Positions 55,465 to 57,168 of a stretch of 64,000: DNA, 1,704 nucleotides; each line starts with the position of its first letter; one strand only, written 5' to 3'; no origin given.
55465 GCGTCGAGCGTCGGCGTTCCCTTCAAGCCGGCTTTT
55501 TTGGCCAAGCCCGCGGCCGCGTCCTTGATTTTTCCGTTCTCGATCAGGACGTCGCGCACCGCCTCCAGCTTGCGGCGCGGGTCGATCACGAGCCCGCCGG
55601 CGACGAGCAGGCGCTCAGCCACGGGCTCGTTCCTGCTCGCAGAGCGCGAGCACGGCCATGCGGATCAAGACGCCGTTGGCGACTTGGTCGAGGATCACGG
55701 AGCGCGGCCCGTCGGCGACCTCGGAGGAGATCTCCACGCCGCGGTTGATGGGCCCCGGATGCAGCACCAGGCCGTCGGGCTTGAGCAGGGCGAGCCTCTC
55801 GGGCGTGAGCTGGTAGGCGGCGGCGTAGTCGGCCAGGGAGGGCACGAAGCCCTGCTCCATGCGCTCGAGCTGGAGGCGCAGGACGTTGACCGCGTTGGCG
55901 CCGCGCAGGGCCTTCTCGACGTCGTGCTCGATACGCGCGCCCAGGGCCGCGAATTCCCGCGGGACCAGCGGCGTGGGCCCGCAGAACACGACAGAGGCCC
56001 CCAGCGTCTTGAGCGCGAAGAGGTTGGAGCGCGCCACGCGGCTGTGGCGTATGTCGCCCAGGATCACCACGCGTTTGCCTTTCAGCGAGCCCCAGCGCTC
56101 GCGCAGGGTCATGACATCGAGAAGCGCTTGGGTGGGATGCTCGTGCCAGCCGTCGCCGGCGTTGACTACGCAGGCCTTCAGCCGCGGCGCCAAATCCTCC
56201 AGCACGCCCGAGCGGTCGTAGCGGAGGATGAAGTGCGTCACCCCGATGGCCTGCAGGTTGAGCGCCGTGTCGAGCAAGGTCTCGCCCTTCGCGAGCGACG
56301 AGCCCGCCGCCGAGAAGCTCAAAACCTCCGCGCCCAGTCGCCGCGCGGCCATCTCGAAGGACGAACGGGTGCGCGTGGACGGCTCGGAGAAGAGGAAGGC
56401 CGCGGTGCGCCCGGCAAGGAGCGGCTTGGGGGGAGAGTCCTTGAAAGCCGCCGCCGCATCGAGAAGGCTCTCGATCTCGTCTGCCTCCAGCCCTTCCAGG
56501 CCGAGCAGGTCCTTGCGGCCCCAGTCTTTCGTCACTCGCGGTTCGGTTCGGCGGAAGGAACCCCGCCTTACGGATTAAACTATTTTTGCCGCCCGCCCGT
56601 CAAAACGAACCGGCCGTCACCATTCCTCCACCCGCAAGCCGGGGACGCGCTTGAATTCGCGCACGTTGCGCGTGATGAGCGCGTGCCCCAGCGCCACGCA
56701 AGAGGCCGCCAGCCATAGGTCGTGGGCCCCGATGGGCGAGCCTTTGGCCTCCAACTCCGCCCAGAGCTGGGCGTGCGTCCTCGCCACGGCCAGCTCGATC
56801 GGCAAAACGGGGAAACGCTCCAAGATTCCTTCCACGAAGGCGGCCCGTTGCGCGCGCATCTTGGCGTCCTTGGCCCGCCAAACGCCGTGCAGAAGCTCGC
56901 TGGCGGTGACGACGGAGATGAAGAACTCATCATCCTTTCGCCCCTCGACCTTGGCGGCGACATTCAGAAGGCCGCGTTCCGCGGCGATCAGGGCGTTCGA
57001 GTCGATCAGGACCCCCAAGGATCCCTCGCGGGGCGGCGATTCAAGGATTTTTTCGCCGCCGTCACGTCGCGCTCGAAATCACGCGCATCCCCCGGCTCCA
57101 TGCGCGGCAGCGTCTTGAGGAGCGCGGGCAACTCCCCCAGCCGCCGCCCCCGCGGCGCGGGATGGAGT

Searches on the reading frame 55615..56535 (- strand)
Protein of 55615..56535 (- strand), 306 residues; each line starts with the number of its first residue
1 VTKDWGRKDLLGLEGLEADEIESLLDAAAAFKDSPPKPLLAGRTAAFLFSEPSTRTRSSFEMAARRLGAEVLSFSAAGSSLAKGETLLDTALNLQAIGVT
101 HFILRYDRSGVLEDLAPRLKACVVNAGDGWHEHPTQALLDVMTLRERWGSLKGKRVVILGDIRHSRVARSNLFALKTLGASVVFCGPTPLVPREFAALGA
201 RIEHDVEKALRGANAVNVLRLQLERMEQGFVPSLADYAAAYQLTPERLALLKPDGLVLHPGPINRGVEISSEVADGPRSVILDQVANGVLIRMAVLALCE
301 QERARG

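Call 37: find_related_loci(query=window:55615-56535:-, collection=genome_contigs, flank=10000)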
Query window:55615-56535:- (306 aa) in genome_contigs; peptide patterns used: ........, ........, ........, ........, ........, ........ (x = any residue, [..] = any of these).
600 stretches matched a pattern (row limit reached: there are more); 571 encode a relative of the query (tblastn E <= 1e-3); the best 80 are kept; 80 distinct loci.
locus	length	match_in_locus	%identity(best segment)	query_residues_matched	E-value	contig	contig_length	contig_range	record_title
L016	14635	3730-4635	79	3-304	6e-163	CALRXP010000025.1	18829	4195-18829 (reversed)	MAG: Candidatus Endomicrobium trichonymphae isolate JJ-MEM5D2-223-10-m2-bin112 genome assembly, contig: JJ-MEM5D2-223-C4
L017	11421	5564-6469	77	3-304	3e-152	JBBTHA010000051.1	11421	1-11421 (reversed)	MAG: Elusimicrobiota bacterium isolate H41-bin160_1 H41_bin160_1_000000000051, whole genome shotgun sequence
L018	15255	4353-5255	67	5-306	2e-128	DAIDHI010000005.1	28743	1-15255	MAG TPA_asm: Elusimicrobia bacterium isolate clean341 k141_299838, whole genome shotgun sequence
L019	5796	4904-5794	57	5-296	4e-104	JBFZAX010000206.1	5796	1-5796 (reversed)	MAG: Candidatus Omnitrophota bacterium isolate PPR_0478 k121_8077948, whole genome shotgun sequence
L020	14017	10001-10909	54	4-301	3e-103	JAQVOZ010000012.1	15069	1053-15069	MAG: Candidatus Omnitrophota bacterium isolate STF1_192 NODE_10850_length_15069_cov_2.620600_Sandtown_F1, whole genome s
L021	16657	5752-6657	53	5-301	7e-103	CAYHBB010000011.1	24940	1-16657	MAG TPA_asm: uncultured Planctomycetales bacterium isolate ERP119294_co2_534 genome assembly, contig: k141_2840639, whol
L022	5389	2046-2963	52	1-301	3e-103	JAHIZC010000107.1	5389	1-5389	MAG: Candidatus Omnitrophota bacterium isolate Modern_marine.mb.16 Modern_marine.mb.16_k141_1265855, whole genome shotgu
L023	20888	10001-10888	57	8-298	2e-102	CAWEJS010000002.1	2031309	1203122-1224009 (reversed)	MAG: uncultured Acidobacteriota bacterium isolate MFD05942.bin.1.7 genome assembly, contig: contig_756, whole genome sho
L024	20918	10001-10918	53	5-305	6e-102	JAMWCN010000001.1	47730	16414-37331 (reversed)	MAG: Candidatus Omnitrophota bacterium isolate QZM4_1.bins.127.Tibet NODE_1709_length_47730_cov_4.976052, whole genome s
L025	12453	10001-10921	53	5-305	2e-101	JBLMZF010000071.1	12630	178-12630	MAG: Deltaproteobacteria bacterium isolate MAG210 PRJNA951521_bin66_renamed_70, whole genome shotgun sequence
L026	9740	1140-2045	53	5-301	1e-101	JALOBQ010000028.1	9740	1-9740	MAG: Candidatus Omnitrophota bacterium isolate SO_2017_LW3 bin 3 NODE_22165_length_9740_cov_3.220743_LW162_2017, whole g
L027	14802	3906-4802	52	5-298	9e-101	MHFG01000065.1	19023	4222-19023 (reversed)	MAG: Omnitrophica bacterium RIFCSPHIGHO2_02_FULL_46_20 rifcsphigho2_02_scaffold_4794, whole genome shotgun sequence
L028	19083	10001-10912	53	5-303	7e-101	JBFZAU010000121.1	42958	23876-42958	MAG: Candidatus Omnitrophota bacterium isolate PPR_0475 k121_2474739, whole genome shotgun sequence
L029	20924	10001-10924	52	1-303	6e-101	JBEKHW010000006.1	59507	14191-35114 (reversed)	MAG: Candidatus Omnitrophota bacterium isolate SPRUCE 286 SPRUCE_286_6, whole genome shotgun sequence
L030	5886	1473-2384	54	5-303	9e-101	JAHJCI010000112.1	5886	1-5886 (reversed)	MAG: Candidatus Omnitrophota bacterium isolate Modern_marine.mb.30 Modern_marine.mb.30_k141_1273377, whole genome shotgu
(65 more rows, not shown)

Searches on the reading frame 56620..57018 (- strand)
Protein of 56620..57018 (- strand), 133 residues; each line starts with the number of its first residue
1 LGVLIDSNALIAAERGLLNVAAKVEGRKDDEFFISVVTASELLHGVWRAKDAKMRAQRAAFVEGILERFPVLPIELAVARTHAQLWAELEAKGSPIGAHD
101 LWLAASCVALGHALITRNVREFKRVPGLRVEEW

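Call 24: search_protein_families(library=pfam, proteins=[window:56620-57018:-], max_evalue=0.01)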
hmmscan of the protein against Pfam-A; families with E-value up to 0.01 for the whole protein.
window:56620-57018:- (133 aa): 1 family
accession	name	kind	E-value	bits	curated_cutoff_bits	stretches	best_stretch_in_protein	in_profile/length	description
PF01850.27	PIN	-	7.4e-14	52.8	23.6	1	3-127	1-119/120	PIN domain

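Call 46: search_protein_families(library=padloc, proteins=[window:56620-57018:-], max_evalue=0.001)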
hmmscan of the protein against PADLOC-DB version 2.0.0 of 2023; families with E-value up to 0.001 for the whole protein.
window:56620-57018:- (133 aa): 0 families

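Call 65: search_protein_families(library=ncbifam, proteins=[window:56620-57018:-], max_evalue=0.01)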
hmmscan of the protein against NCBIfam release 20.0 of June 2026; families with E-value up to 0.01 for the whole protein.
window:56620-57018:- (133 aa): 3 families
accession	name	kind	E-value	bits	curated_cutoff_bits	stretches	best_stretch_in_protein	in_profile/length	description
NF047863.1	VapCLeptosp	equivalog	1.2e-23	83.9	140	1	4-133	2-129/130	type II toxin-antitoxin system tRNA(fMet)-specific endonuclease VapC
NF010285.0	PRK13725.1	subfamily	2.6e-17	63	143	1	31-133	32-131/132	tRNA(fMet)-specific endonuclease VapC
NF047959.1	TA_toxin_VapC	equivalog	2.3e-05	24.5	80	1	3-122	1-116/125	type II toxin-antitoxin system VapC family toxin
